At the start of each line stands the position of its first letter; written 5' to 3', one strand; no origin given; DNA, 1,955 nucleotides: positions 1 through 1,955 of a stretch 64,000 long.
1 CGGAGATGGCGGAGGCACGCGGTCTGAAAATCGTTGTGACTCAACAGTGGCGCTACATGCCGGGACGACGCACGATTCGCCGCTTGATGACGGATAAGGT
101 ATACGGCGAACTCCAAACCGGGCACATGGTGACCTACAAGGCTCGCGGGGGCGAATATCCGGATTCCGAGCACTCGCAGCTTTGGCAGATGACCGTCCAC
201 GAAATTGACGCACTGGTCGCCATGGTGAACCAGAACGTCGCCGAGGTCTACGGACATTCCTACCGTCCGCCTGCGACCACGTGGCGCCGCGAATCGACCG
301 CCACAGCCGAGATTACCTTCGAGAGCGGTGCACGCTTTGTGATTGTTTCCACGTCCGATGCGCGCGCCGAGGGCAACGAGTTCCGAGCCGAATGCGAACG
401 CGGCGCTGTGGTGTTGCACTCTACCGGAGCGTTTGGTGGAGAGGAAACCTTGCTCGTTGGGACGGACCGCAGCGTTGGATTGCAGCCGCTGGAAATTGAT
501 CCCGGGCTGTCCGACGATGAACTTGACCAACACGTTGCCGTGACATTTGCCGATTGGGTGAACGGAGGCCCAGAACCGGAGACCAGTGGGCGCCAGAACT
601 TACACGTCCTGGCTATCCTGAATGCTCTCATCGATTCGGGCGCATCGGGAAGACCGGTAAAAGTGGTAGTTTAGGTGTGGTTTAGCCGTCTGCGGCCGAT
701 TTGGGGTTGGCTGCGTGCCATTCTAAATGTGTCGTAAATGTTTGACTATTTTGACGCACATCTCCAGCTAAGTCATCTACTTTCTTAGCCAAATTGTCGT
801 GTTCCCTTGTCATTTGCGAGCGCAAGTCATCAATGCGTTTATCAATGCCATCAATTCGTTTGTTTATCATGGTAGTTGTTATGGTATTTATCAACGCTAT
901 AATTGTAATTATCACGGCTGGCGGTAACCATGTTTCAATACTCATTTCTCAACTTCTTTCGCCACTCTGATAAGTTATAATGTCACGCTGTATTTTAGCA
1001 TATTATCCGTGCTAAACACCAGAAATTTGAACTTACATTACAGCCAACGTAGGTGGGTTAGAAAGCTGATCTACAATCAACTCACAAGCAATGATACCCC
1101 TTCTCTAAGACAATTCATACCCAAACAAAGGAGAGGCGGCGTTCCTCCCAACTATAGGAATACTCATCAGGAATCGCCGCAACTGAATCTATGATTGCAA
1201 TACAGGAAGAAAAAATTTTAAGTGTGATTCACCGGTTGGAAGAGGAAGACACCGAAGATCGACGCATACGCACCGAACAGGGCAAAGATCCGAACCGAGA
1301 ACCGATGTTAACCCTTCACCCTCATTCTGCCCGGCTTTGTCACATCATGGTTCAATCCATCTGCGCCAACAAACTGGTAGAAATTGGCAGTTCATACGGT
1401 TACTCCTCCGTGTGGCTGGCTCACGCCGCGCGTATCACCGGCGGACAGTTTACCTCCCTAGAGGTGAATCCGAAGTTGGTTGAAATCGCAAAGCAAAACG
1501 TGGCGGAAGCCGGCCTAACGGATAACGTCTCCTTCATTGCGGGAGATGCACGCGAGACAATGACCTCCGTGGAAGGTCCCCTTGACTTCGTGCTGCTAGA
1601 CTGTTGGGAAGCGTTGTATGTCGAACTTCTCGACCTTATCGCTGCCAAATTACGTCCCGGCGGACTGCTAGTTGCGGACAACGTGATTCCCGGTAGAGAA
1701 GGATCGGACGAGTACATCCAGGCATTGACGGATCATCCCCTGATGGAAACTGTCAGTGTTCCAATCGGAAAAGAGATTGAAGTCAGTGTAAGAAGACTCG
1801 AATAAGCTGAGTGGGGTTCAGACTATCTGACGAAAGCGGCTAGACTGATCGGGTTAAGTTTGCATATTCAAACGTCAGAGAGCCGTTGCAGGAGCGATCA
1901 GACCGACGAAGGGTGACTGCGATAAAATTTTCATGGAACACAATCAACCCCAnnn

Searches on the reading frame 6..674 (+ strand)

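Call 9: search_protein_families(library=pfam, proteins=[window:6-674:+], max_evalue=0.0001)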
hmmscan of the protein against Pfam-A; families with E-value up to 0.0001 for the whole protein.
window:6-674:+ (222 aa): 2 families
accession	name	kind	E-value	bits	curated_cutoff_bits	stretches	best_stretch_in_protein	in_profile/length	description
PF22725.1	GFO_IDH_MocA_C3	-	7.4e-10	39.3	27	1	22-135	2-123/124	GFO/IDH/MocA C-terminal domain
PF02894.22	GFO_IDH_MocA_C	-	4.1e-05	23.9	22.9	1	63-220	47-218/218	Oxidoreductase family, C-terminal alpha/beta domain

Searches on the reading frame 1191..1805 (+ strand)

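Call 9: search_protein_families(library=pfam, proteins=[window:1191-1805:+], max_evalue=0.0001)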
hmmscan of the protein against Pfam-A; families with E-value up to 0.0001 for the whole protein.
window:1191-1805:+ (204 aa): 6 families
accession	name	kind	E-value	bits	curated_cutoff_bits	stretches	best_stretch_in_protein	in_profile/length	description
PF13578.12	Methyltransf_24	-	9e-16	59.1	26.3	1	63-165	1-105/105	Methyltransferase domain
PF01596.23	Methyltransf_3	-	2.6e-14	53.5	22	1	37-166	23-156/204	O-methyltransferase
PF13649.12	Methyltransf_25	-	1.7e-08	35.4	27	1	63-158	2-97/97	Methyltransferase domain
PF13847.12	Methyltransf_31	-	2.2e-08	34.4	27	1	60-166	5-113/145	Methyltransferase domain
PF01135.25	PCMT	-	3.8e-06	27.2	20.3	1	59-136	74-148/210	Protein-L-isoaspartate(D-aspartate) O-methyltransferase (PCMT)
PF08241.18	Methyltransf_11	-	1.1e-05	26.5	21.2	1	64-161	2-94/95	Methyltransferase domain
